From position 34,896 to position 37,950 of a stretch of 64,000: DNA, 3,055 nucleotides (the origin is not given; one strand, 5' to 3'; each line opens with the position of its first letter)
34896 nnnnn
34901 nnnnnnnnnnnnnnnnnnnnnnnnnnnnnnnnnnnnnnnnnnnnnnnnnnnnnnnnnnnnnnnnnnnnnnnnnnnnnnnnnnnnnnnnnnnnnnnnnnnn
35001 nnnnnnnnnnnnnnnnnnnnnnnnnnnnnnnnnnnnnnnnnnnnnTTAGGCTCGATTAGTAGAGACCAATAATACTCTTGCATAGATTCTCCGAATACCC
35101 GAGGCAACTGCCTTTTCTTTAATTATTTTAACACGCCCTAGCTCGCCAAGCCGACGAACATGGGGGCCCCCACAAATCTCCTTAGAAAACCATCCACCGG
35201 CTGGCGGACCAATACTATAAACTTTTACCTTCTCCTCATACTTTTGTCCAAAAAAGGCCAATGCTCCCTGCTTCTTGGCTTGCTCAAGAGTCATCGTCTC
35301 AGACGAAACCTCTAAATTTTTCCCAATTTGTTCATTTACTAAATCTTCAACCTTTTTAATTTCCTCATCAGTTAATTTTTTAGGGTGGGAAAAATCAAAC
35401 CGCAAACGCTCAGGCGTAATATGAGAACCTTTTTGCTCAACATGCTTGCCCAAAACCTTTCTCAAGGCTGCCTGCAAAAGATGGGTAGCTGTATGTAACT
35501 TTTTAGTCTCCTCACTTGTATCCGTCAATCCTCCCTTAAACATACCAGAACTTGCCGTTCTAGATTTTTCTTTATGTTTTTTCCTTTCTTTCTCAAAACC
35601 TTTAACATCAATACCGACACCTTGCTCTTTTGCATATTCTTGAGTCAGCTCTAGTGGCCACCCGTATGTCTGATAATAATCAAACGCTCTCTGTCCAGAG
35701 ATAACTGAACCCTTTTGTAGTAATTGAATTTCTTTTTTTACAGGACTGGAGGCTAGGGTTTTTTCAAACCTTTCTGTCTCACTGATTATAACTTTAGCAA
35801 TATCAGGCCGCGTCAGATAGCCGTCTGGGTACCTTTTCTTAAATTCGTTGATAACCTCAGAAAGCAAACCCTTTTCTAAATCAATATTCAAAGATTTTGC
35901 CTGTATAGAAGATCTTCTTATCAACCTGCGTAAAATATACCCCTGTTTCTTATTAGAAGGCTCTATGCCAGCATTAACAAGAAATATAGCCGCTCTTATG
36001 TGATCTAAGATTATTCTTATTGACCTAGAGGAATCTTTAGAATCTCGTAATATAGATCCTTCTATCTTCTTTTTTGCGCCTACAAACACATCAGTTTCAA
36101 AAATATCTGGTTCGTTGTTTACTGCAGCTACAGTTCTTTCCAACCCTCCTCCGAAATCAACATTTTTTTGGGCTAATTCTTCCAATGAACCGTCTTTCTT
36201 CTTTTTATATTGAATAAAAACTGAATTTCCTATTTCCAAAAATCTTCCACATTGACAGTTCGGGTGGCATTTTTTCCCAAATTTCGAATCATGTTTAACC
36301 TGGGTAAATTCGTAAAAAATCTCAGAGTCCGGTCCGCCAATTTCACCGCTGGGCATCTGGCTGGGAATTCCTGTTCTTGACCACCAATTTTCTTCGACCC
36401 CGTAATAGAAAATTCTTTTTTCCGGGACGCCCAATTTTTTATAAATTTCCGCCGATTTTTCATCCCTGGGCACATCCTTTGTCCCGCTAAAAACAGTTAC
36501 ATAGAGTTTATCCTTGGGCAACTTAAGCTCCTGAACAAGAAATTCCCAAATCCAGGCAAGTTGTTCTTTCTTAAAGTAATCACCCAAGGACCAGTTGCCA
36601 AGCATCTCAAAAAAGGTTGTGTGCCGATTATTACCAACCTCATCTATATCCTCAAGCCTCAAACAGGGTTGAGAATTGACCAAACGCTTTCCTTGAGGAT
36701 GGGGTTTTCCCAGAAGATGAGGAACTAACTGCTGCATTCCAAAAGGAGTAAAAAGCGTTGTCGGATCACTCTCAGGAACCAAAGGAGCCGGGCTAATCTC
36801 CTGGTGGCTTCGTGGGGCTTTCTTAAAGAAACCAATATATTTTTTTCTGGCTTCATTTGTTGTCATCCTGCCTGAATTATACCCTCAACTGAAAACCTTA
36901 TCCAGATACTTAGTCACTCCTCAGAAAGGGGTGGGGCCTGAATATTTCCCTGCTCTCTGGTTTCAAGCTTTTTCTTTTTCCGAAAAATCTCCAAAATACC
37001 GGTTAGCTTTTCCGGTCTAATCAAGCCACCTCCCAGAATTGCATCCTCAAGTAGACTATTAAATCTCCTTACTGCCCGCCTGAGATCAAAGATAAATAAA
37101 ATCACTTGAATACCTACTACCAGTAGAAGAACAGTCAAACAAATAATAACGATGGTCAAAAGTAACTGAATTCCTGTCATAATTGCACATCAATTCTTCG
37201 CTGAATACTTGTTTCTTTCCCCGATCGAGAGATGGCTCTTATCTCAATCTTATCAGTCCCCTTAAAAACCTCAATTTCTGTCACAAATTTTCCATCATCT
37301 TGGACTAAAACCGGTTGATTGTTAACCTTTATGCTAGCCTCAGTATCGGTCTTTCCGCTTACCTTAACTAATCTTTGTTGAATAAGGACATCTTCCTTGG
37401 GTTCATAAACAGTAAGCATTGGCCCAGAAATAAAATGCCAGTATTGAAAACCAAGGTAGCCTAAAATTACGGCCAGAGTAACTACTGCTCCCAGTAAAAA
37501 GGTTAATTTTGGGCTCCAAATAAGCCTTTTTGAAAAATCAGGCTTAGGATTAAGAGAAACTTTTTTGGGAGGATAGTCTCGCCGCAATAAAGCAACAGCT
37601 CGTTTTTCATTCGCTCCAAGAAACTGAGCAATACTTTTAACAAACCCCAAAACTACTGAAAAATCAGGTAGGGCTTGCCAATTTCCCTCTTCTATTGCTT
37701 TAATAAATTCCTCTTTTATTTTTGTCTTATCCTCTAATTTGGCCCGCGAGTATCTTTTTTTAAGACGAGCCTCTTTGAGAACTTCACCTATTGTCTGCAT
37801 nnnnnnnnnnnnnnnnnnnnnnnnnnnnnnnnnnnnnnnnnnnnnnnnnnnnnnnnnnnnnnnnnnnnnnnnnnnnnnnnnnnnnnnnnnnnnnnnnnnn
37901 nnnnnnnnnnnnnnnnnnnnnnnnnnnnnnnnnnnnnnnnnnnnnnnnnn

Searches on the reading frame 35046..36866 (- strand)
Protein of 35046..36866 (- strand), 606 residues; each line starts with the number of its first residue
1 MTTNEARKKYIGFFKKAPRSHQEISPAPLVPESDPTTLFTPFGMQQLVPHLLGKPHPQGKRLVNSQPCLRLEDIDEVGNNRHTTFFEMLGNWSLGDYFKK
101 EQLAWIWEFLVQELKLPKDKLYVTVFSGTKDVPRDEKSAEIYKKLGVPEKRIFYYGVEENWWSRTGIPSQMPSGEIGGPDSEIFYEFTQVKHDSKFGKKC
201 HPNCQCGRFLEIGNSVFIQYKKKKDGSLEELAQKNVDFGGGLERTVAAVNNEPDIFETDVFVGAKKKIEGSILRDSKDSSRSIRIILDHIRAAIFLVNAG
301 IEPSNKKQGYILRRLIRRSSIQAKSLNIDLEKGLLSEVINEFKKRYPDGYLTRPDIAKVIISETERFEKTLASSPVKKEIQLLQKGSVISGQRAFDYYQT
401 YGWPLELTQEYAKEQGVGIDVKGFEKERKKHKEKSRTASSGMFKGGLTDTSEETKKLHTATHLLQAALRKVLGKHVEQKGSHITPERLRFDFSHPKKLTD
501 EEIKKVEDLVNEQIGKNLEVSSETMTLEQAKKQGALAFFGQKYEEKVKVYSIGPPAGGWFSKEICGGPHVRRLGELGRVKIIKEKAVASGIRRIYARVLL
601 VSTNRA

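Call 5: search_protein_families(library=pfam, proteins=[window:35046-36866:-], max_evalue=0.01)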
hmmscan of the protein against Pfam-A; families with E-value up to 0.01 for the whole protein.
window:35046-36866:- (606 aa): 2 families
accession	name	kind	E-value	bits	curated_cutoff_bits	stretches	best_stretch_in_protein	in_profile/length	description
PF01411.24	tRNA-synt_2c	-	1.1e-111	374.5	30.3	1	5-462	1-453/552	tRNA synthetases class II (A)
PF07973.19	tRNA_SAD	-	1.7e-14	54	24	1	547-595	1-44/44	Threonyl and Alanyl tRNA synthetase second additional domain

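Call 6: search_protein_families(library=ncbifam, proteins=[window:35046-36866:-], max_evalue=0.1)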
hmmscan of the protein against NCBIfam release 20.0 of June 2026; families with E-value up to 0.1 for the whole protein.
window:35046-36866:- (606 aa): 5 families
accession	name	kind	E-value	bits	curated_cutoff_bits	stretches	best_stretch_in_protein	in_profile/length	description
NF002436.0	PRK01584.1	equivalog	1.2e-206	687.8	529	1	1-596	1-590/595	alanine--tRNA ligase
TIGR00344.1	alaS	equivalog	1.1e-160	536.7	457.05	2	6-440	2-431/847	alanine--tRNA ligase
TIGR03683.1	A-tRNA_syn_arch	equivalog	5.4e-69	233.4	744.7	4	454-594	593-730/902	alanine--tRNA ligase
NF040865.1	a_tRNA_ed_AlaXM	equivalog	1.2e-18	67.7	300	1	455-597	95-232/234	alanyl-tRNA editing protein AlaXM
TIGR00418.1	thrS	equivalog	0.005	15.8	383.65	1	458-580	2-126/565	threonine--tRNA ligase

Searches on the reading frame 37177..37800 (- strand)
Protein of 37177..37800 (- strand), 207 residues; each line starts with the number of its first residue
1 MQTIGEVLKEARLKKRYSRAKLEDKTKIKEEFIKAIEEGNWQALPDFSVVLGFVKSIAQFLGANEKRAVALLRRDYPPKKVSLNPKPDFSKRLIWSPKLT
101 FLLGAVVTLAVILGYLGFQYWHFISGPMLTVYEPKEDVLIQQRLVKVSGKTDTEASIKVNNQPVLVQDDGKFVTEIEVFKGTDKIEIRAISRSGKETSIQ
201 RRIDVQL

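Call 78: search_protein_families(library=pfam, proteins=[window:37177-37800:-], max_evalue=0.001)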
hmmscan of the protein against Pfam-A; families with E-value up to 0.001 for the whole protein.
window:37177-37800:- (207 aa): 3 families
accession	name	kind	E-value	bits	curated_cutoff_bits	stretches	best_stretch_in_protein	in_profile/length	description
PF13413.12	HTH_25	-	8.6e-16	58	24.6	1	8-66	2-60/62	Helix-turn-helix domain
PF09136.16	Glucodextran_B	-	9.9e-12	45.1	27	1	127-206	1-82/83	Glucodextranase, domain B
PF12844.13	HTH_19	-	3.3e-07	30.5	30.2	1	5-66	1-56/64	Helix-turn-helix domain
